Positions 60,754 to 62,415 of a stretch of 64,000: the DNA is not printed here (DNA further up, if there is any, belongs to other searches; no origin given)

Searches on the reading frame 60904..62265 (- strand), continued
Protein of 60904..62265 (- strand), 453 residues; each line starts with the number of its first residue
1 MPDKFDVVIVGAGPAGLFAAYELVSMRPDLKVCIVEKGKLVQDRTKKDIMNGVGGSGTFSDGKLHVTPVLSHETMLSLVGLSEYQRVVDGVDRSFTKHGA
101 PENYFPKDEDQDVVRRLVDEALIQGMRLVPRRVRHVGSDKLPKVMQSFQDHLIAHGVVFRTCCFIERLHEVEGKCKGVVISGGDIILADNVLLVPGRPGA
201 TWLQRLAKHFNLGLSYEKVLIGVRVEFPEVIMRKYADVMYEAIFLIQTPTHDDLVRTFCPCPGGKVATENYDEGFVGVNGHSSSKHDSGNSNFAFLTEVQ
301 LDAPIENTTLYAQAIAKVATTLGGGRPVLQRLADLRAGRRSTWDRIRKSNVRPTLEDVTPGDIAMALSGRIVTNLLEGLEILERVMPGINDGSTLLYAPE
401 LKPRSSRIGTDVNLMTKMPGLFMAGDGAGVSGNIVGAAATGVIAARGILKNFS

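Call 15: find_homologous_proteins(query=window:60904-62265:-)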
Query window:60904-62265:- (453 aa): 7574 proteins with E <= 0.001 among 8000 candidates; the best 120 are listed.
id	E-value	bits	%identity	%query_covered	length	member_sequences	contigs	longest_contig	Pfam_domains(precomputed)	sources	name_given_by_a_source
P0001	0.0e+0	1023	100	100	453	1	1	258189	PF01946.24,PF01266.31,PF00890.31,PF07992.21,PF21688.4,PF03486.21,PF05834.19,PF01134.29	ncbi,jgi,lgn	ncbi:MAG: FAD-binding protein [Patescibacteria group bacterium]|jgi:hypothetical protein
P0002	5.2e-264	894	87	100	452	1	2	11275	PF01946.24,PF01266.31,PF00890.31,PF07992.21,PF21688.4,PF13738.13,PF03486.21,PF05834.19,PF01134.29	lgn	-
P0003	2.6e-227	773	77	100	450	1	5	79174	PF01946.24,PF01266.31,PF00890.31,PF07992.21,PF21688.4,PF03486.21,PF05834.19,PF01134.29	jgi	-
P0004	9.1e-225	765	75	100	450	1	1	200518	PF01946.24,PF01266.31,PF00890.31,PF07992.21,PF21688.4,PF03486.21,PF05834.19,PF01134.29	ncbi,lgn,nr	ncbi:MAG: FAD-dependent oxidoreductase [Patescibacteria group bacterium]|nr:FAD-dependent oxidoreduc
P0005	8.0e-195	666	66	100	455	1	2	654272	PF01946.24,PF01266.31,PF00890.31,PF07992.21,PF21688.4,PF03486.21,PF05834.19,PF01134.29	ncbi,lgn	-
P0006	5.4e-174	597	59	99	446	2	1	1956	PF01946.24,PF01266.31,PF00890.31,PF07992.21,PF21688.4,PF03486.21,PF05834.19,PF01134.29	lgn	-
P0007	8.8e-173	593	60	98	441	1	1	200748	PF01946.24,PF01266.31,PF13450.13,PF00890.31,PF07992.21,PF21688.4,PF13738.13,PF03486.21,PF05834.19,PF01134.29,PF12831.14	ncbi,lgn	ncbi:MAG: FAD-dependent oxidoreductase [archaeon]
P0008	9.2e-173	593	60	98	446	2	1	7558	PF01946.24,PF01266.31,PF00890.31,PF07992.21,PF21688.4,PF13738.13,PF03486.21,PF05834.19,PF01134.29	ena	-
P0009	2.0e-172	592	61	99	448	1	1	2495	PF01946.24,PF01266.31,PF00890.31,PF07992.21,PF21688.4,PF03486.21,PF01134.29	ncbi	ncbi:MAG: FAD-dependent protein [archaeon]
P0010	5.4e-172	591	59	99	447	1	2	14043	PF01946.24,PF01266.31,PF00890.31,PF07992.21,PF21688.4,PF03486.21,PF05834.19,PF01134.29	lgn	-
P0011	1.8e-171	589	62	99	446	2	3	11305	PF01946.24,PF01266.31,PF00890.31,PF07992.21,PF21688.4,PF03486.21,PF01134.29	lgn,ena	-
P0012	7.1e-171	587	59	99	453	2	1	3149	PF01946.24,PF01266.31,PF00890.31,PF07992.21,PF21688.4,PF03486.21,PF01134.29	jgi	-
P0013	3.4e-170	585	58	98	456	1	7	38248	PF01946.24,PF01266.31,PF00890.31,PF07992.21,PF21688.4,PF13738.13,PF03486.21,PF05834.19,PF01134.29,PF12831.14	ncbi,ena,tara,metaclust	tara:strand:- start:591 stop:1961 length:1371 start_codon:yes stop_codon:yes gene_type:complete|meta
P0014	2.0e-168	579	58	99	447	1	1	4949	PF01946.24,PF01266.31,PF00890.31,PF07992.21,PF21688.4,PF03486.21,PF05834.19,PF01134.29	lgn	-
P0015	4.8e-168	578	59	98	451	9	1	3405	PF01946.24,PF01266.31,PF00890.31,PF07992.21,PF21688.4,PF13738.13,PF03486.21,PF05834.19,PF01134.29,PF12831.14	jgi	-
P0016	6.1e-168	577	58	99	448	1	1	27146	PF01946.24,PF01266.31,PF00890.31,PF07992.21,PF21688.4,PF13738.13,PF03486.21,PF05834.19,PF01134.29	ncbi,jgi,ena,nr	ncbi:FAD-dependent oxidoreductase [Patescibacteria group bacterium]|nr:FAD-dependent oxidoreductase 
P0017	7.4e-168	577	57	99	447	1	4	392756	PF01946.24,PF01266.31,PF00890.31,PF07992.21,PF21688.4,PF03486.21,PF05834.19,PF01134.29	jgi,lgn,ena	jgi:uncharacterized protein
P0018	7.4e-168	577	58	99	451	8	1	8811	PF01946.24,PF01266.31,PF00890.31,PF07992.21,PF21688.4,PF03486.21,PF05834.19,PF01134.29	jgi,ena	-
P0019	7.7e-168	577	57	99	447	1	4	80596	PF01946.24,PF01266.31,PF00890.31,PF07992.21,PF21688.4,PF03486.21,PF05834.19,PF01134.29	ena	-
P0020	8.7e-168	577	58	100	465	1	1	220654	PF01946.24,PF01266.31,PF00890.31,PF07992.21,PF21688.4,PF03486.21,PF05834.19,PF01134.29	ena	-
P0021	1.2e-167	576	58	98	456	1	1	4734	PF01266.31,PF00890.31,PF07992.21,PF21688.4,PF03486.21,PF01134.29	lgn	-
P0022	2.0e-167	576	57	99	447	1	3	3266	PF01946.24,PF01266.31,PF00890.31,PF07992.21,PF21688.4,PF03486.21,PF05834.19,PF01134.29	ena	-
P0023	2.1e-167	576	59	99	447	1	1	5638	PF01946.24,PF01266.31,PF00890.31,PF07992.21,PF21688.4,PF03486.21,PF05834.19,PF01134.29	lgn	-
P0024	2.8e-167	575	58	99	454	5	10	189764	PF01946.24,PF01266.31,PF13450.13,PF00890.31,PF07992.21,PF21688.4,PF03486.21,PF05834.19,PF01134.29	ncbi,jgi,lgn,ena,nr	ncbi:FAD-binding protein [archaeon]|jgi:uncharacterized protein|nr:FAD-binding protein [archaeon] MB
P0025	3.8e-167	575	56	99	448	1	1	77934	PF01946.24,PF01266.31,PF00890.31,PF07992.21,PF21688.4,PF03486.21,PF01134.29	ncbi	-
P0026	4.0e-167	575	58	99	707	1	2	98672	PF00483.30,PF01128.26,PF07992.21,PF03486.21,PF05834.19,PF01134.29,PF01946.24,PF01266.31,PF01593.31,PF00890.31,PF21688.4,PF12804.14,PF02348.26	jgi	-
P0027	4.0e-167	575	59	98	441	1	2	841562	PF01946.24,PF01266.31,PF13450.13,PF00890.31,PF07992.21,PF00070.34,PF21688.4,PF13738.13,PF03486.21,PF01134.29,PF12831.14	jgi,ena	-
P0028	4.3e-167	575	58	99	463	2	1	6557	PF01946.24,PF01266.31,PF00890.31,PF07992.21,PF21688.4,PF03486.21,PF05834.19,PF01134.29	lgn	-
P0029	5.1e-167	574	59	99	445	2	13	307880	PF01266.31,PF13450.13,PF00890.31,PF07992.21,PF21688.4,PF13738.13,PF03486.21,PF01134.29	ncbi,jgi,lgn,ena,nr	ncbi:FAD-dependent oxidoreductase [archaeon]|jgi:uncharacterized protein|nr:FAD-dependent oxidoreduc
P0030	6.9e-167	574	56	99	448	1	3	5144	PF01946.24,PF01266.31,PF00890.31,PF07992.21,PF21688.4,PF03486.21,PF05834.19,PF01134.29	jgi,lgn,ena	-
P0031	1.1e-166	573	59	98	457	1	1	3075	PF01266.31,PF00890.31,PF07992.21,PF21688.4,PF13738.13,PF03486.21,PF01134.29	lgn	-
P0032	2.8e-166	572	58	98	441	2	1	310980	PF01946.24,PF01266.31,PF13450.13,PF00890.31,PF07992.21,PF21688.4,PF13738.13,PF03486.21,PF05834.19,PF01134.29,PF12831.14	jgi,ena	jgi:uncharacterized protein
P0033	3.2e-166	572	56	99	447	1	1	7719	PF01266.31,PF00890.31,PF07992.21,PF21688.4,PF03486.21,PF05834.19,PF01134.29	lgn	-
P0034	4.0e-166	571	58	99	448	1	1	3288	PF01946.24,PF01266.31,PF13450.13,PF00890.31,PF07992.21,PF21688.4,PF13738.13,PF03486.21,PF01134.29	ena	-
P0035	5.3e-166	571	58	98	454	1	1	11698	PF01946.24,PF01266.31,PF13450.13,PF00890.31,PF07992.21,PF21688.4,PF13738.13,PF03486.21,PF05834.19,PF01134.29,PF12831.14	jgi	jgi:uncharacterized protein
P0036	5.6e-166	571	57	98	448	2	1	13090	PF01946.24,PF01266.31,PF00890.31,PF07992.21,PF21688.4,PF13738.13,PF03486.21,PF05834.19,PF01134.29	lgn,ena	-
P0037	8.2e-166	570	56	99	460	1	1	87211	PF01946.24,PF00890.31,PF07992.21,PF21688.4,PF03486.21,PF05834.19,PF01134.29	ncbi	-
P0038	1.2e-165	570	57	98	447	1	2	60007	PF01266.31,PF13450.13,PF00890.31,PF07992.21,PF21688.4,PF13738.13,PF03486.21,PF01134.29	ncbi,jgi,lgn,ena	-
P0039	1.2e-165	570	58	99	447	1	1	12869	PF01946.24,PF01266.31,PF00890.31,PF07992.21,PF21688.4,PF03486.21,PF05834.19,PF01134.29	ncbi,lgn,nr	ncbi:FAD-dependent oxidoreductase [Candidatus Falkowbacteria bacterium]|nr:FAD-dependent oxidoreduct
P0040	1.3e-165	570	59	98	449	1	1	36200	PF01946.24,PF01266.31,PF00890.31,PF07992.21,PF21688.4,PF03486.21,PF05834.19,PF01134.29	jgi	-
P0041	1.6e-165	569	57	99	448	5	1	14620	PF01946.24,PF01266.31,PF00890.31,PF07992.21,PF21688.4,PF13738.13,PF03486.21,PF05834.19,PF01134.29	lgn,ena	-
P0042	4.3e-165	568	58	100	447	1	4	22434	PF01946.24,PF01266.31,PF13450.13,PF00890.31,PF07992.21,PF21688.4,PF13738.13,PF03486.21,PF01134.29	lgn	-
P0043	4.3e-165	568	57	99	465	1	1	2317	PF01946.24,PF01266.31,PF00890.31,PF07992.21,PF21688.4,PF03486.21,PF01134.29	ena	-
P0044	5.1e-165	568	57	98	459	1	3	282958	PF01946.24,PF01266.31,PF00890.31,PF07992.21,PF21688.4,PF03486.21,PF05834.19,PF01134.29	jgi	jgi:hypothetical protein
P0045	6.4e-165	567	57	98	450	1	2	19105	PF01266.31,PF13450.13,PF00890.31,PF07992.21,PF21688.4,PF13738.13,PF03486.21,PF01134.29,PF01494.26,PF12831.14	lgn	-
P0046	8.5e-165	567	56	99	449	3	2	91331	PF01946.24,PF01266.31,PF00890.31,PF07992.21,PF21688.4,PF03486.21,PF01134.29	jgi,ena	-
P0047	8.8e-165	567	56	99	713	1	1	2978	PF00483.30,PF01128.26,PF07992.21,PF03486.21,PF01134.29,PF01946.24,PF01266.31,PF01593.31,PF00890.31,PF21688.4,PF12804.14,PF02348.26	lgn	-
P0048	1.6e-164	566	59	98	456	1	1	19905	PF01266.31,PF00890.31,PF07992.21,PF21688.4,PF03486.21,PF01134.29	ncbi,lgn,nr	ncbi:MAG: NAD(P)/FAD-dependent oxidoreductase [Candidatus Aenigmarchaeota archaeon]|nr:NAD(P)/FAD-de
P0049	2.4e-164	565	58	98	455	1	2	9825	PF01946.24,PF01266.31,PF13450.13,PF00890.31,PF07992.21,PF00070.34,PF21688.4,PF03486.21,PF05834.19,PF01134.29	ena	-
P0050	4.4e-164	565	59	98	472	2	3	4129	PF01266.31,PF13450.13,PF00890.31,PF07992.21,PF21688.4,PF03486.21,PF01134.29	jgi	jgi:uncharacterized FAD-dependent dehydrogenase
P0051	6.1e-164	564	57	98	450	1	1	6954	PF01946.24,PF01266.31,PF00890.31,PF07992.21,PF21688.4,PF13738.13,PF03486.21,PF05834.19,PF01134.29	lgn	-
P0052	6.6e-164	564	58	98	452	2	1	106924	PF01946.24,PF01266.31,PF00890.31,PF07992.21,PF21688.4,PF03486.21,PF01134.29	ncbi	ncbi:MAG: FAD-dependent protein [Patescibacteria group bacterium]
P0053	7.1e-164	564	56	99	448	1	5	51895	PF01946.24,PF01266.31,PF00890.31,PF07992.21,PF21688.4,PF03486.21,PF05834.19,PF01134.29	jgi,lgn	-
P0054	7.4e-164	564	56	100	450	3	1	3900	PF01266.31,PF00890.31,PF07992.21,PF21688.4,PF03486.21,PF05834.19,PF01134.29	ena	-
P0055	7.7e-164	564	57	99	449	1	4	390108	PF01946.24,PF01266.31,PF00890.31,PF07992.21,PF21688.4,PF03486.21,PF05834.19,PF01134.29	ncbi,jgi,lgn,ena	-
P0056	8.7e-164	564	57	98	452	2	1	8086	PF01946.24,PF01266.31,PF00890.31,PF07992.21,PF21688.4,PF03486.21,PF05834.19,PF01134.29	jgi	-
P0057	9.0e-164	564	57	99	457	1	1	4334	PF01266.31,PF00890.31,PF07992.21,PF21688.4,PF03486.21,PF01134.29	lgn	-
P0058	1.3e-163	563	57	99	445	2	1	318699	PF01946.24,PF01266.31,PF00890.31,PF07992.21,PF21688.4,PF13738.13,PF03486.21,PF05834.19,PF01134.29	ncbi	-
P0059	2.1e-163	562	57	99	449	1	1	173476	PF01946.24,PF01266.31,PF00890.31,PF07992.21,PF21688.4,PF13738.13,PF03486.21,PF05834.19,PF01134.29,PF12831.14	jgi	jgi:uncharacterized FAD-dependent dehydrogenase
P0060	2.1e-163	562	56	99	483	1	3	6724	PF01946.24,PF01266.31,PF00890.31,PF07992.21,PF21688.4,PF03486.21,PF05834.19,PF01134.29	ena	-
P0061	2.9e-163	562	57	99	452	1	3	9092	PF01946.24,PF01266.31,PF00890.31,PF07992.21,PF21688.4,PF03486.21,PF05834.19,PF01134.29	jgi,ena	-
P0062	4.0e-163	561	57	99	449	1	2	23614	PF01946.24,PF01266.31,PF00890.31,PF07992.21,PF21688.4,PF13738.13,PF03486.21,PF05834.19,PF01134.29,PF12831.14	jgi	jgi:uncharacterized FAD-dependent dehydrogenase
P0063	8.5e-163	560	57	99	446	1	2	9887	PF13450.13,PF07992.21,PF00070.34,PF03486.21,PF05834.19,PF01134.29,PF12831.14,PF01946.24,PF01266.31,PF00890.31,PF21688.4,PF13738.13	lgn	-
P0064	1.3e-162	560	57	99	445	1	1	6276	PF13450.13,PF07992.21,PF00070.34,PF03486.21,PF05834.19,PF01134.29,PF12831.14,PF01946.24,PF01266.31,PF00890.31,PF21688.4,PF13738.13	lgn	-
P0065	1.5e-162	560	57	98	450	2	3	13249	PF01946.24,PF01266.31,PF00890.31,PF07992.21,PF21688.4,PF13738.13,PF03486.21,PF13454.13,PF05834.19,PF01134.29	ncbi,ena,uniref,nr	ncbi:MAG TPA: FAD-binding protein [Candidatus Diapherotrites archaeon]|uniref:FAD-binding protein n=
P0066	2.4e-162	559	57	98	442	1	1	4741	PF01946.24,PF01266.31,PF13450.13,PF00890.31,PF07992.21,PF21688.4,PF13738.13,PF03486.21,PF01134.29,PF12831.14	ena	-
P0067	2.6e-162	559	57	95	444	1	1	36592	PF01946.24,PF01266.31,PF00890.31,PF07992.21,PF21688.4,PF03486.21,PF01134.29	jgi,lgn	-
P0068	3.7e-162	558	56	100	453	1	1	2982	PF01946.24,PF01266.31,PF00890.31,PF07992.21,PF21688.4,PF13738.13,PF03486.21,PF05834.19,PF01134.29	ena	-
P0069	5.5e-162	558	57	98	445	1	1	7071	PF01946.24,PF01266.31,PF13450.13,PF00890.31,PF07992.21,PF21688.4,PF13738.13,PF03486.21,PF01134.29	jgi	jgi:uncharacterized FAD-dependent dehydrogenase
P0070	8.6e-162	557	57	98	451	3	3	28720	PF01946.24,PF01266.31,PF00890.31,PF07992.21,PF21688.4,PF03486.21,PF05834.19,PF01134.29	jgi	-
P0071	1.0e-161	557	56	99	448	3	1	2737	PF01946.24,PF01266.31,PF00890.31,PF07992.21,PF21688.4,PF03486.21,PF05834.19,PF01134.29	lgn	-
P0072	5.5e-161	554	56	99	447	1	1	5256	PF01946.24,PF01266.31,PF01593.31,PF00890.31,PF07992.21,PF21688.4,PF13738.13,PF03486.21,PF01134.29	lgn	-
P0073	8.3e-161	554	57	98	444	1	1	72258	PF01266.31,PF00890.31,PF07992.21,PF21688.4,PF03486.21,PF01134.29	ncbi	-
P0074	1.4e-160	553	55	99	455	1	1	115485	PF01946.24,PF01266.31,PF00890.31,PF07992.21,PF21688.4,PF03486.21,PF01134.29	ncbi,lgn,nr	ncbi:FAD-dependent oxidoreductase [Candidatus Dojkabacteria bacterium]|nr:FAD-dependent oxidoreducta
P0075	1.4e-160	553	57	98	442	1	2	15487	PF01946.24,PF01266.31,PF13450.13,PF00890.31,PF07992.21,PF21688.4,PF13738.13,PF03486.21,PF01134.29,PF12831.14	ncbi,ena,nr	ncbi:FAD-dependent oxidoreductase [archaeon]|nr:FAD-dependent oxidoreductase [archaeon]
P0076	2.0e-160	553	57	99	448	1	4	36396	PF01946.24,PF01266.31,PF13450.13,PF00890.31,PF07992.21,PF21688.4,PF13738.13,PF03486.21,PF01134.29,PF12831.14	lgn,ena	-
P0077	2.5e-160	552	58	98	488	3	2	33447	PF01946.24,PF01266.31,PF00890.31,PF07992.21,PF21688.4,PF03486.21,PF01134.29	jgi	jgi:uncharacterized FAD-dependent dehydrogenase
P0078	2.5e-160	552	56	98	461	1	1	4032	PF01946.24,PF01266.31,PF00890.31,PF07992.21,PF21688.4,PF03486.21,PF01134.29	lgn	-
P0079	4.4e-160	551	56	99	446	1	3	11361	PF01266.31,PF00890.31,PF07992.21,PF21688.4,PF03486.21,PF01134.29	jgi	-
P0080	4.7e-160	551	55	98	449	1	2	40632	PF01946.24,PF01266.31,PF00890.31,PF07992.21,PF21688.4,PF03486.21,PF05834.19,PF01134.29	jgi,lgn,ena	-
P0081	5.2e-160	551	57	99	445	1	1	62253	PF01266.31,PF00890.31,PF07992.21,PF21688.4,PF03486.21,PF01134.29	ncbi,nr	ncbi:MAG: Ferredoxin--NADP reductase [Candidatus Woesearchaeota archaeon]|nr:Ferredoxin--NADP reduct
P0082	5.3e-160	551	58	98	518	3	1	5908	PF00890.31,PF07992.21,PF21688.4,PF03486.21,PF01134.29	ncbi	ncbi:MAG: FAD-dependent oxidoreductase [Candidatus Woesearchaeota archaeon]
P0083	6.0e-160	551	56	98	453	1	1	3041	PF01946.24,PF01266.31,PF00890.31,PF07992.21,PF21688.4,PF03486.21,PF01134.29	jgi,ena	-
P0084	9.2e-160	550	57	98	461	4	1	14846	PF01946.24,PF01266.31,PF13450.13,PF00890.31,PF07992.21,PF21688.4,PF13738.13,PF03486.21,PF05834.19,PF01134.29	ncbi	ncbi:MAG: NAD(P)/FAD-dependent oxidoreductase [Candidatus Woesearchaeota archaeon]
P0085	9.3e-160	550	56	100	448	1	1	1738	PF01946.24,PF01266.31,PF00890.31,PF07992.21,PF21688.4,PF13738.13,PF03486.21,PF05834.19,PF01134.29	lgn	-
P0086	1.5e-159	550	55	99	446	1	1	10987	PF01266.31,PF00890.31,PF07992.21,PF21688.4,PF03486.21,PF05834.19,PF01134.29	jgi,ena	-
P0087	2.1e-159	549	57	98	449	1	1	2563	PF01946.24,PF01266.31,PF00890.31,PF07992.21,PF21688.4,PF13738.13,PF03486.21,PF01134.29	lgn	-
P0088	3.3e-159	549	55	97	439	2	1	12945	PF01946.24,PF00890.31,PF07992.21,PF00070.34,PF21688.4,PF13738.13,PF03486.21,PF01134.29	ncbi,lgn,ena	-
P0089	3.4e-159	548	57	98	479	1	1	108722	PF01946.24,PF01266.31,PF00890.31,PF07992.21,PF21688.4,PF13738.13,PF03486.21,PF01134.29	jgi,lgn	jgi:hypothetical protein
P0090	8.5e-159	547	56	97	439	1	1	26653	PF01266.31,PF13450.13,PF00890.31,PF07992.21,PF21688.4,PF13738.13,PF03486.21,PF01134.29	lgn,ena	-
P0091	1.0e-158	547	57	98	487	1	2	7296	PF01266.31,PF00890.31,PF07992.21,PF21688.4,PF03486.21,PF01134.29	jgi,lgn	-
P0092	1.5e-158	546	55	99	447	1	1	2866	PF01946.24,PF01266.31,PF00890.31,PF07992.21,PF21688.4,PF03486.21,PF05834.19,PF01134.29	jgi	jgi:uncharacterized FAD-dependent dehydrogenase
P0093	6.0e-158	544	55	99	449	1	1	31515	PF01946.24,PF01266.31,PF00890.31,PF07992.21,PF21688.4,PF03486.21,PF01134.29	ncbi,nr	ncbi:MAG: FAD-dependent oxidoreductase [Candidatus Parcubacteria bacterium]|nr:FAD-dependent oxidore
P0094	7.6e-158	544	56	98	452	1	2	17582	PF01946.24,PF01266.31,PF00890.31,PF07992.21,PF21688.4,PF03486.21,PF05834.19,PF01134.29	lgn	-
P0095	1.2e-157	543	56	98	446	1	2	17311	PF07992.21,PF21688.4,PF03486.21,PF01134.29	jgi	-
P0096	1.5e-157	543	57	98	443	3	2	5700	PF01266.31,PF13450.13,PF00890.31,PF07992.21,PF00070.34,PF21688.4,PF13738.13,PF03486.21,PF01134.29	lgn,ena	-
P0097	1.6e-157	543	56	98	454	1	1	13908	PF01946.24,PF01266.31,PF00890.31,PF07992.21,PF21688.4,PF03486.21,PF01134.29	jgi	jgi:uncharacterized FAD-dependent dehydrogenase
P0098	1.6e-157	543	55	98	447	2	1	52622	PF13450.13,PF07992.21,PF03486.21,PF01134.29,PF01494.26,PF12831.14,PF01946.24,PF01266.31,PF01593.31,PF00890.31,PF21688.4,PF13738.13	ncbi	-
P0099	1.7e-157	543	56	99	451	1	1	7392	PF01946.24,PF01266.31,PF00890.31,PF07992.21,PF21688.4,PF03486.21,PF01134.29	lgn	-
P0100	2.0e-157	543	54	99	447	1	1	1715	PF01946.24,PF01266.31,PF00890.31,PF07992.21,PF21688.4,PF03486.21,PF01134.29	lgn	-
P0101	2.2e-157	543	56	99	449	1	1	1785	PF01266.31,PF13450.13,PF00890.31,PF07992.21,PF21688.4,PF13738.13,PF03486.21,PF01134.29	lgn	-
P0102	8.6e-157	541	55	99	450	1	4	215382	PF01946.24,PF01266.31,PF00890.31,PF07992.21,PF21688.4,PF03486.21,PF01134.29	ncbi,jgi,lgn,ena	-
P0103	9.4e-157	540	58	98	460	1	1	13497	PF01946.24,PF01266.31,PF00890.31,PF07992.21,PF21688.4,PF13738.13,PF03486.21,PF01134.29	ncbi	ncbi:MAG: NAD(P)/FAD-dependent oxidoreductase [Candidatus Aenigmatarchaeota archaeon]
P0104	1.3e-156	540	56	98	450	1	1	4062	PF01946.24,PF01266.31,PF13450.13,PF00890.31,PF07992.21,PF00070.34,PF21688.4,PF13738.13,PF03486.21,PF13454.13,PF01134.29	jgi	-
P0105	1.9e-156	539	56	99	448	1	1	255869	PF01946.24,PF07992.21,PF21688.4,PF13738.13,PF03486.21,PF01134.29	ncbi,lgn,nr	ncbi:FAD-dependent oxidoreductase [Candidatus Dojkabacteria bacterium]|nr:FAD-dependent oxidoreducta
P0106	2.8e-156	539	56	99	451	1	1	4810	PF01946.24,PF01266.31,PF00890.31,PF07992.21,PF21688.4,PF13738.13,PF03486.21,PF01134.29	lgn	-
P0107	3.3e-156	539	56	98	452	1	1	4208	PF01946.24,PF01266.31,PF00890.31,PF07992.21,PF21688.4,PF03486.21,PF01134.29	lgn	-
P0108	1.1e-155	537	55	99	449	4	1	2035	PF01266.31,PF00890.31,PF07992.21,PF21688.4,PF03486.21,PF01134.29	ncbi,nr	ncbi:MAG: FAD-binding protein [Anaerolineales bacterium]|nr:FAD-binding protein [Anaerolineales bact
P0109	1.5e-155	537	55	99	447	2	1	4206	PF01946.24,PF01266.31,PF13450.13,PF00890.31,PF07992.21,PF00070.34,PF21688.4,PF13738.13,PF03486.21,PF01134.29,PF12831.14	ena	-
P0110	1.5e-155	536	54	99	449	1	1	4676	PF01266.31,PF00890.31,PF07992.21,PF21688.4,PF03486.21,PF01134.29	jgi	-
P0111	2.1e-155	536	56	98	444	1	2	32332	PF01266.31,PF13450.13,PF00890.31,PF07992.21,PF00070.34,PF21688.4,PF13738.13,PF03486.21,PF01134.29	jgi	-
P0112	2.3e-155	536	55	99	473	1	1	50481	PF01266.31,PF00890.31,PF07992.21,PF21688.4,PF03486.21,PF01134.29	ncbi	-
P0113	2.7e-155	536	56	98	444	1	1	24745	PF01266.31,PF13450.13,PF00890.31,PF07992.21,PF00070.34,PF21688.4,PF13738.13,PF03486.21,PF01134.29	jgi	-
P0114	2.7e-155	536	56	98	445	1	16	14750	PF01266.31,PF13450.13,PF00890.31,PF07992.21,PF00070.34,PF21688.4,PF13738.13,PF03486.21,PF01134.29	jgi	-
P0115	2.7e-155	536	56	98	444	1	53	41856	PF01266.31,PF13450.13,PF00890.31,PF07992.21,PF00070.34,PF21688.4,PF13738.13,PF03486.21,PF01134.29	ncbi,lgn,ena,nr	ncbi:MAG: FAD-dependent oxidoreductase [Candidatus Aenigmarchaeota archaeon]|nr:FAD-dependent oxidor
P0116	2.7e-155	536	57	98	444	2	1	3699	PF01266.31,PF13450.13,PF00890.31,PF07992.21,PF00070.34,PF21688.4,PF03486.21,PF01134.29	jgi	-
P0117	2.8e-155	536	55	99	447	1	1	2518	PF01946.24,PF01266.31,PF13450.13,PF00890.31,PF07992.21,PF00070.34,PF21688.4,PF13738.13,PF03486.21,PF01134.29,PF12831.14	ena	-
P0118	2.9e-155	536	56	98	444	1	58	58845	PF01266.31,PF13450.13,PF00890.31,PF07992.21,PF00070.34,PF21688.4,PF13738.13,PF03486.21,PF01134.29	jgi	-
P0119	7.4e-155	534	54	98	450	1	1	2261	PF01266.31,PF00890.31,PF07992.21,PF21688.4,PF03486.21,PF01134.29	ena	-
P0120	7.6e-155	534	56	98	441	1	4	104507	PF13450.13,PF07992.21,PF00070.34,PF03486.21,PF05834.19,PF01134.29,PF01494.26,PF12831.14,PF01946.24,PF01266.31,PF00890.31,PF21688.4,PF13738.13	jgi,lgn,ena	jgi:uncharacterized protein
